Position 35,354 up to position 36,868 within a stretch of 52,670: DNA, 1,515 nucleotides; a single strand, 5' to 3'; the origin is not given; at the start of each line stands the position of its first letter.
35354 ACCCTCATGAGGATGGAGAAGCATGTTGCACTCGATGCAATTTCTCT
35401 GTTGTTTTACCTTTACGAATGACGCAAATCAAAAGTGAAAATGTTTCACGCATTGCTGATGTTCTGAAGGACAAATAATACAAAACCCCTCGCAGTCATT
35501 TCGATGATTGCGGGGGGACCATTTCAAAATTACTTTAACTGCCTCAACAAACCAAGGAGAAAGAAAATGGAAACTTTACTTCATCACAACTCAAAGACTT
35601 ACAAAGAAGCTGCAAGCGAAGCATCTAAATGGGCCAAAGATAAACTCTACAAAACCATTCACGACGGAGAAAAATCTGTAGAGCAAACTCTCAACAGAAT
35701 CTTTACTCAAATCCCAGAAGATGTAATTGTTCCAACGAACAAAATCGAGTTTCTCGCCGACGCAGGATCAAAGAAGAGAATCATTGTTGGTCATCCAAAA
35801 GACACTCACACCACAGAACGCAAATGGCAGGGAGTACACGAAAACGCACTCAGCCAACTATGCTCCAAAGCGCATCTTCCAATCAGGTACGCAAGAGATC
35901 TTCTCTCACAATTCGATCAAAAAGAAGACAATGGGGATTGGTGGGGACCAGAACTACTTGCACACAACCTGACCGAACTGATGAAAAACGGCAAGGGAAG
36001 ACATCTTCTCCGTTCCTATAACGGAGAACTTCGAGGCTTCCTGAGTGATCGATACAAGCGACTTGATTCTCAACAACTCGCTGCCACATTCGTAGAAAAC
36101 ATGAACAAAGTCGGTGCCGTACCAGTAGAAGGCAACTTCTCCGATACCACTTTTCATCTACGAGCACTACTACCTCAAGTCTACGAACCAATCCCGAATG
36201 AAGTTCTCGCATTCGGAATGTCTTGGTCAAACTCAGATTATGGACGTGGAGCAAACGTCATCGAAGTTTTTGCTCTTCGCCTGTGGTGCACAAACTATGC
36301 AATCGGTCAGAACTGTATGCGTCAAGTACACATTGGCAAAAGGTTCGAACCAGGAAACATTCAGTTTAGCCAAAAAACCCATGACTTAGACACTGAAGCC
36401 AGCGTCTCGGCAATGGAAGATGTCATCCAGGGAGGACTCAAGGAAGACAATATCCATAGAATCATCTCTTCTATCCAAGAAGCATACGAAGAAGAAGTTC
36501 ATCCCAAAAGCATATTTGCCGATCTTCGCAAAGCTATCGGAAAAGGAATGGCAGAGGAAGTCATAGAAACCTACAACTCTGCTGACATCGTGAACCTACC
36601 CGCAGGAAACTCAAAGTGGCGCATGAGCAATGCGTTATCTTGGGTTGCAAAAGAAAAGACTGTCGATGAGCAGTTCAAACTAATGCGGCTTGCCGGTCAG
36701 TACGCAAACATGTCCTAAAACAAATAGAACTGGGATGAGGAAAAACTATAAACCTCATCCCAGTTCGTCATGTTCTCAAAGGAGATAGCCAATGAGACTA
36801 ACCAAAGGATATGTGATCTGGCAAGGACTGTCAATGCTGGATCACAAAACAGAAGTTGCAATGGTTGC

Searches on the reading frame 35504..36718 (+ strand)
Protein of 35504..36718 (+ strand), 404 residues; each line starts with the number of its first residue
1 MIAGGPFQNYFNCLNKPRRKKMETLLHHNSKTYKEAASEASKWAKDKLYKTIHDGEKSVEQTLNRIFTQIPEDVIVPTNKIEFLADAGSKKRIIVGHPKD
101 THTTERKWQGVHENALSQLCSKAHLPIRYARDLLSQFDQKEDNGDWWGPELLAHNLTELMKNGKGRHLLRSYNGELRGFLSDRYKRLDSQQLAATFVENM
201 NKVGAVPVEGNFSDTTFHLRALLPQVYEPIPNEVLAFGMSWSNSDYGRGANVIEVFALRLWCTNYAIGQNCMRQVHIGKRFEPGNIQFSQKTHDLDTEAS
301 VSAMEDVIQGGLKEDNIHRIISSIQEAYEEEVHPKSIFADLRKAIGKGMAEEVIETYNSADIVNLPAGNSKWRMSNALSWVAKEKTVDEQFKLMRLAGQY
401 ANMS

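Call 17: search_protein_families(library=phrogs, proteins=[window:35504-36718:+])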
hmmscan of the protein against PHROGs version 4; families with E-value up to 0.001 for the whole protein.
window:35504-36718:+ (404 aa): 1 family
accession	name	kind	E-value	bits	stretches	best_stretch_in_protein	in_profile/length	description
phrog_1362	-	unknown function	1e-33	118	1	86-402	56-384/391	-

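Call 103: search_protein_families(library=pfam, proteins=[window:35504-36718:+], max_evalue=0.01)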
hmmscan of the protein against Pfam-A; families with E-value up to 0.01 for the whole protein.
window:35504-36718:+ (404 aa): 0 families
